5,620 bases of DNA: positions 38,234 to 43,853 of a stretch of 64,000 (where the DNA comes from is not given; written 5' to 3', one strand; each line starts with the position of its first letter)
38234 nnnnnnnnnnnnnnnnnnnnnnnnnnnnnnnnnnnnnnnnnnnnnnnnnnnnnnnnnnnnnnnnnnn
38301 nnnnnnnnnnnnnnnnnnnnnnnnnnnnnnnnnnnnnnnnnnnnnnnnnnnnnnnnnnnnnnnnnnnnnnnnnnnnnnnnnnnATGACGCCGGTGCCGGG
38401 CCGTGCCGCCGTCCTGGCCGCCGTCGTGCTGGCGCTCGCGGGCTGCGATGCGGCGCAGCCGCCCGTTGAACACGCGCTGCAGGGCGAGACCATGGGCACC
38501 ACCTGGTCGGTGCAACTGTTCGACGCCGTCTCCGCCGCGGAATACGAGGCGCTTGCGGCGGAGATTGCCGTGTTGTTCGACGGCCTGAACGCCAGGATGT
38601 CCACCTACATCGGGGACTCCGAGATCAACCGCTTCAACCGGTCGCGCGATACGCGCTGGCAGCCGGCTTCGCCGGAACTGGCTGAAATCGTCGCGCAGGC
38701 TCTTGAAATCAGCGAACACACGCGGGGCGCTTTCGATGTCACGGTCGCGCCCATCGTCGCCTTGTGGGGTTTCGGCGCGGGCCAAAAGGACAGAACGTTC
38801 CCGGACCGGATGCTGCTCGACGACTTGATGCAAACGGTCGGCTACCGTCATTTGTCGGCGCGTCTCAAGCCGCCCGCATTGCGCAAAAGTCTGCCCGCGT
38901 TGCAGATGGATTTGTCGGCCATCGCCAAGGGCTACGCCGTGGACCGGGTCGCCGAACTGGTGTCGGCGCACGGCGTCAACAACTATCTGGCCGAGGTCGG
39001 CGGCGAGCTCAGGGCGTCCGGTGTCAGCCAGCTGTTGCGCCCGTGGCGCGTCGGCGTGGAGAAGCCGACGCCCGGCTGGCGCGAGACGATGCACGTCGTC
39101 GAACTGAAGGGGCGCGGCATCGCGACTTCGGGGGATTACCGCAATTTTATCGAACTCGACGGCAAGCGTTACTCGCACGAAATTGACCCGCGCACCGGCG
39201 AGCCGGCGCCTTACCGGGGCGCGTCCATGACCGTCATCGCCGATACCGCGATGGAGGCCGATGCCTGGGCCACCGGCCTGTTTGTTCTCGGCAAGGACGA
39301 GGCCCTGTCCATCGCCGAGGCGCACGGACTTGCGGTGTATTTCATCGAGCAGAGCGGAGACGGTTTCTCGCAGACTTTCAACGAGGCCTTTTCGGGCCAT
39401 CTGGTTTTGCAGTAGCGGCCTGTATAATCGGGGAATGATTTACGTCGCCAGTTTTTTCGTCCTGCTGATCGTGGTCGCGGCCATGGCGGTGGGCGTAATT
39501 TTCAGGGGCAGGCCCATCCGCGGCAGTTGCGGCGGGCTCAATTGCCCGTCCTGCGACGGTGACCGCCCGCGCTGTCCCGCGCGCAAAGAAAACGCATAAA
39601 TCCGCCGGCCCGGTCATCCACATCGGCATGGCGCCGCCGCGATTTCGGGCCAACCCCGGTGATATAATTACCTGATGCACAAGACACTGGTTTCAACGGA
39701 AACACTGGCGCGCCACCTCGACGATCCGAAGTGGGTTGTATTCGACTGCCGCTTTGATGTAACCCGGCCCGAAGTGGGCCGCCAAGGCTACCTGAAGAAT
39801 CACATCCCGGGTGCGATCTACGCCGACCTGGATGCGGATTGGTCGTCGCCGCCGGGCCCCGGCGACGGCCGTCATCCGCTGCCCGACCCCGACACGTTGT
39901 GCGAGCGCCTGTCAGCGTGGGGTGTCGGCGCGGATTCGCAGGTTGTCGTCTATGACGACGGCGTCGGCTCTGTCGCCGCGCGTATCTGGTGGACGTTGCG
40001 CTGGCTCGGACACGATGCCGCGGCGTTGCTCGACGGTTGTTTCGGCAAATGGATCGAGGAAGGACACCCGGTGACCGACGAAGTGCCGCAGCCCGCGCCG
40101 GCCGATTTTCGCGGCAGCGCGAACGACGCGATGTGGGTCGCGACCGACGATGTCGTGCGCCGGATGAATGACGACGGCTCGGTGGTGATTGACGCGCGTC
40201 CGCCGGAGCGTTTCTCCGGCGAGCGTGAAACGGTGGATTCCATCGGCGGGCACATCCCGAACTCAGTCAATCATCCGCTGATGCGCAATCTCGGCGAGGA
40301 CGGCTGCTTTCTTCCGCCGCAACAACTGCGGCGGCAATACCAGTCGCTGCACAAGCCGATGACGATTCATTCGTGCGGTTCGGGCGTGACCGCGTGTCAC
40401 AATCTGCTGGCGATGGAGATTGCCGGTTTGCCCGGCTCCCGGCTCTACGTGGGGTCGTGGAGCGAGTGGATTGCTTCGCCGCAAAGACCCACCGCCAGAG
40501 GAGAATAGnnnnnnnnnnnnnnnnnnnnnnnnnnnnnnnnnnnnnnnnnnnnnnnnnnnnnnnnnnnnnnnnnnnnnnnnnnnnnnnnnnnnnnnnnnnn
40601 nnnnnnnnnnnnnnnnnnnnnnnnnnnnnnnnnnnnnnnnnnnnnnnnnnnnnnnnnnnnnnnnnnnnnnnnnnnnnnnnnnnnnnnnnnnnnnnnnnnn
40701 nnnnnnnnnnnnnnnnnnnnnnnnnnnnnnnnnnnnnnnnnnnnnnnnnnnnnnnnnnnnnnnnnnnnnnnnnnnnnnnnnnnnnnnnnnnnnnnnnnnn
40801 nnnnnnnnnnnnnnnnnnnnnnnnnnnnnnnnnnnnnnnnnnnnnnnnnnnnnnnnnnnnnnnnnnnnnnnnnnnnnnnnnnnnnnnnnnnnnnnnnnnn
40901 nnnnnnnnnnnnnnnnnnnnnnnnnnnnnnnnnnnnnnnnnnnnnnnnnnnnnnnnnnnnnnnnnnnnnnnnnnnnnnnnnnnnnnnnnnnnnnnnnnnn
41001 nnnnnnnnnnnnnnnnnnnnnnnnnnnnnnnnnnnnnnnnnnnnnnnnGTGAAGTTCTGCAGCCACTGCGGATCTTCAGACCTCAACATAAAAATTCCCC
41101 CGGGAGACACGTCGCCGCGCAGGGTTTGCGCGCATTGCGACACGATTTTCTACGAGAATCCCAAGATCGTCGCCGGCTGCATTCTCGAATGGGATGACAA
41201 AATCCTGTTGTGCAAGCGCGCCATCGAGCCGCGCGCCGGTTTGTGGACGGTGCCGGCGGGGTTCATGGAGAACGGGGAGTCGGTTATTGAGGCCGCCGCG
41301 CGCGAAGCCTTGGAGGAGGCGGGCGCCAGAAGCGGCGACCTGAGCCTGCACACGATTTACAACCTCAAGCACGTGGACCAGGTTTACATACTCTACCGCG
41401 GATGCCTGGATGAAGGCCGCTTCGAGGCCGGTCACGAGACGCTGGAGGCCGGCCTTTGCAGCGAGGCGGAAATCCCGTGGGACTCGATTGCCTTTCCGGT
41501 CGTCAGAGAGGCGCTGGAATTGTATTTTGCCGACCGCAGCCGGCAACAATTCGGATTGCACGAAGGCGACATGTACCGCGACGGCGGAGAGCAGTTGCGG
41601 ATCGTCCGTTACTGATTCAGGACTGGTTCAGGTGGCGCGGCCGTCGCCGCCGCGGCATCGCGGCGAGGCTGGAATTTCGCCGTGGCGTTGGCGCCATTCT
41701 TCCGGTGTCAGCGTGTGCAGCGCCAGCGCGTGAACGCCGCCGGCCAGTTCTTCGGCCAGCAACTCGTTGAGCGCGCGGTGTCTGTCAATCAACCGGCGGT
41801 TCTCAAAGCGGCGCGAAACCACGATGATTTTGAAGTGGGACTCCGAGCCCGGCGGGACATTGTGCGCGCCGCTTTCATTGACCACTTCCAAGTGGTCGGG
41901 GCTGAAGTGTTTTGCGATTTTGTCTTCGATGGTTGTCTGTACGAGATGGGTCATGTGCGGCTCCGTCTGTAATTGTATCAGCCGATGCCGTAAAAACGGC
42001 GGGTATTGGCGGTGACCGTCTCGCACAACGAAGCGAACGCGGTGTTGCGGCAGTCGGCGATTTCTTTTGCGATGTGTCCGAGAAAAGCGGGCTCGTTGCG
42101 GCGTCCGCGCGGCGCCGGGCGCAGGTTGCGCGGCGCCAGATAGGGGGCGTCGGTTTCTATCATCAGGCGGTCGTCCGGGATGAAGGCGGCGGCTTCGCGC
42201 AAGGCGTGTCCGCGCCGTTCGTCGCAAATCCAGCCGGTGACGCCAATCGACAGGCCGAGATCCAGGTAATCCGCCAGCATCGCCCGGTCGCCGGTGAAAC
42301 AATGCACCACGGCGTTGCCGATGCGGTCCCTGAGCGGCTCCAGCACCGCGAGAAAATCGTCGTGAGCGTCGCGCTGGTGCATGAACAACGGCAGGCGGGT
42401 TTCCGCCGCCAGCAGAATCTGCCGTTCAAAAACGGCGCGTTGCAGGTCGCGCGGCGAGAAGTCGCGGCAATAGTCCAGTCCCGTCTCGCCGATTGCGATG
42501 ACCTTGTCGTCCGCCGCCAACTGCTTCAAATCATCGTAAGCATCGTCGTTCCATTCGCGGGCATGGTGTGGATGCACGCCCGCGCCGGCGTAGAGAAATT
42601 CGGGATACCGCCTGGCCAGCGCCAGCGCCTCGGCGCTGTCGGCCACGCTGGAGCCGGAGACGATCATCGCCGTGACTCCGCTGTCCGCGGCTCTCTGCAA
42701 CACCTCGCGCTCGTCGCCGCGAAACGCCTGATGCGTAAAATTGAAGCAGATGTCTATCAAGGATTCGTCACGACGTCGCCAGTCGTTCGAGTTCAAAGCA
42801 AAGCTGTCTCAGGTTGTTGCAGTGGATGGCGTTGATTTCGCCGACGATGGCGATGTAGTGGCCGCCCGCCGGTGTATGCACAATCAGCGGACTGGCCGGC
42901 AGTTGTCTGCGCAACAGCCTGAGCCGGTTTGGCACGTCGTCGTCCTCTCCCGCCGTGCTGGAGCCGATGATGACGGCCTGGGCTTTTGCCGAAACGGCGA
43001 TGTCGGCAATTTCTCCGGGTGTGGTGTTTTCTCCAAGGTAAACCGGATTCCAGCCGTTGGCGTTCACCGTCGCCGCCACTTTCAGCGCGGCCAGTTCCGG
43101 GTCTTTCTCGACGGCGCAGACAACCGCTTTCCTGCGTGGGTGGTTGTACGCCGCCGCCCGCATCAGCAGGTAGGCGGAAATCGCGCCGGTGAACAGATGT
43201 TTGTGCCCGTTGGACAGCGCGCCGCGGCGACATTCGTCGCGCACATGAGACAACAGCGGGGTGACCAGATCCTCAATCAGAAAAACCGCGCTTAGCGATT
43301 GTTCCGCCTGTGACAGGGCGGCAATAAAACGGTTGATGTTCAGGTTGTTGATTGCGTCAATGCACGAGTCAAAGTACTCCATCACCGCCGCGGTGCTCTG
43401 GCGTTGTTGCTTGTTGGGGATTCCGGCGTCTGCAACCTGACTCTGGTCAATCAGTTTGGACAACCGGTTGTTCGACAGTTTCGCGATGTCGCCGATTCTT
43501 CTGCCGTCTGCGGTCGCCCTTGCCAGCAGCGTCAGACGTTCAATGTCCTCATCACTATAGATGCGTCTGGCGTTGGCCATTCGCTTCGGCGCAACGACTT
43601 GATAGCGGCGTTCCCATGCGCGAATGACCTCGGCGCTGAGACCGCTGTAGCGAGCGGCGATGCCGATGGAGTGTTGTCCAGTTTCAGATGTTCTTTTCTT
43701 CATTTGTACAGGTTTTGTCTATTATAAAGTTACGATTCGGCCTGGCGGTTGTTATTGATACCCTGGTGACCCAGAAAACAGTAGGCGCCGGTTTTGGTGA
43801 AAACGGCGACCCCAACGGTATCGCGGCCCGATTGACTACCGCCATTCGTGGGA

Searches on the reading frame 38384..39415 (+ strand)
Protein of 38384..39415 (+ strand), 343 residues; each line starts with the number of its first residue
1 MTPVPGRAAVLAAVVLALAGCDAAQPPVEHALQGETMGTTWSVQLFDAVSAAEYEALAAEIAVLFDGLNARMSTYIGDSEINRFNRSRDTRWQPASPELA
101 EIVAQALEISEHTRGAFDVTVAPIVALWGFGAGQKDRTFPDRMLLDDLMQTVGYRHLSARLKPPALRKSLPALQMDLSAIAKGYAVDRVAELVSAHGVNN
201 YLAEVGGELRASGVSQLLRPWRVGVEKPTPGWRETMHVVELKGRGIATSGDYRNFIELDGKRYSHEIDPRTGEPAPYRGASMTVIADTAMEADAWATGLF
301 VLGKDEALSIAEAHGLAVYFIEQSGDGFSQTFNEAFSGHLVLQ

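Call 18: search_protein_families(library=pfam, proteins=[window:38384-39415:+], max_evalue=0.0001)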
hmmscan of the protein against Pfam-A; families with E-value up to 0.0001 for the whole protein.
window:38384-39415:+ (343 aa): 1 family
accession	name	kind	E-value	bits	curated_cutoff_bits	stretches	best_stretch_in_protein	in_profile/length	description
PF02424.20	ApbE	-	7.4e-85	285.1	25.6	1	37-320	1-266/266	ApbE family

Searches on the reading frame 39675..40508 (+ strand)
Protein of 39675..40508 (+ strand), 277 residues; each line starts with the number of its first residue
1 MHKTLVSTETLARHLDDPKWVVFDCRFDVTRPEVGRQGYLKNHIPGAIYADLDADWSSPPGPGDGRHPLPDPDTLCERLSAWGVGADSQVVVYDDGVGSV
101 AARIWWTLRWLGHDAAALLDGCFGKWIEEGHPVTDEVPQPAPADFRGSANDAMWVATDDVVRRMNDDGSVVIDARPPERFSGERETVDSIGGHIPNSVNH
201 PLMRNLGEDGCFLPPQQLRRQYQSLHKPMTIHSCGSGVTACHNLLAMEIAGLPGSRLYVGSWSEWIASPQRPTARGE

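Call 18: search_protein_families(library=pfam, proteins=[window:39675-40508:+], max_evalue=0.0001)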
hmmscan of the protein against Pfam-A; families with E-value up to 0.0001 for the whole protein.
window:39675-40508:+ (277 aa): 1 family
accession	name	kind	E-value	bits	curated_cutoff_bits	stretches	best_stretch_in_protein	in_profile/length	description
PF00581.25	Rhodanese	-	8.7e-24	84.3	22.2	2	8-128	2-101/102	Rhodanese-like domain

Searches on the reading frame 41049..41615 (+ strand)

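Call 19: search_protein_families(library=pfam, proteins=[window:41049-41615:+], max_evalue=0.0001)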
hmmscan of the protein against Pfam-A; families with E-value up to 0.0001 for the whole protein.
window:41049-41615:+ (188 aa): 2 families
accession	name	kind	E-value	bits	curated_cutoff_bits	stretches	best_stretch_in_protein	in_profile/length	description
PF00293.34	NUDIX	-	7.3e-16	58.8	21.1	1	40-145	4-124/134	NUDIX domain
PF14803.11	Zn_ribbon_Nudix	-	6.6e-14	52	25.6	1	2-36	1-34/34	Nudix N-terminal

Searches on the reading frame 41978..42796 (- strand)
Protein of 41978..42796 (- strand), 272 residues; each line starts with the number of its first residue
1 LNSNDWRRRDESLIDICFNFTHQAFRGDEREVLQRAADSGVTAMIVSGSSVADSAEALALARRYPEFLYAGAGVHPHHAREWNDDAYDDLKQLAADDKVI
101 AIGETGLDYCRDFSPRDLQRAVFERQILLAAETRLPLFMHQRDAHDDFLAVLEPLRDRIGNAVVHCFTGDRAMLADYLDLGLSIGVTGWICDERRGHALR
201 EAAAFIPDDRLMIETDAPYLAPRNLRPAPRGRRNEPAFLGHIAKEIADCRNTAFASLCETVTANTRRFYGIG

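Call 19: search_protein_families(library=pfam, proteins=[window:41978-42796:-], max_evalue=0.0001)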
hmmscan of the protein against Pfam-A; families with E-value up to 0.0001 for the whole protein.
window:41978-42796:- (272 aa): 1 family
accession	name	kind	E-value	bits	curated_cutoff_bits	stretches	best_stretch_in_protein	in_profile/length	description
PF01026.27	TatD_DNase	-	4.6e-74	249.4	27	1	14-270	1-253/253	TatD related DNase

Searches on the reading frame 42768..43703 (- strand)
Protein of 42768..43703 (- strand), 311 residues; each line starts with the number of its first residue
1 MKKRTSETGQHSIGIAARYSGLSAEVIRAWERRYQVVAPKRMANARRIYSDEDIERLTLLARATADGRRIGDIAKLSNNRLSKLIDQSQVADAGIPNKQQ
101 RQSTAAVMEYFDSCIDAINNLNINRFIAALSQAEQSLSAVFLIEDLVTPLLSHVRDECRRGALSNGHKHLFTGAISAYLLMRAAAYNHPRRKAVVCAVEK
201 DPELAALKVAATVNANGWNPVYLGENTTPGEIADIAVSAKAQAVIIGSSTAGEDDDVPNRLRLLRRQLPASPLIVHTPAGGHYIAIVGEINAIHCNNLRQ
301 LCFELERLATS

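Call 19: search_protein_families(library=pfam, proteins=[window:42768-43703:-], max_evalue=0.0001)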
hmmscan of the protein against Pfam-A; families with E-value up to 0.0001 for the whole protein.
window:42768-43703:- (311 aa): 2 families
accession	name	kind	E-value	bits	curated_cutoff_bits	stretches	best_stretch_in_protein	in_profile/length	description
PF13411.12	MerR_1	-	1e-12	48.4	21.6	1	12-76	2-65/69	MerR HTH family regulatory protein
PF00376.29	MerR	-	2.6e-06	27.6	28.2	1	12-49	1-38/38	MerR family regulatory protein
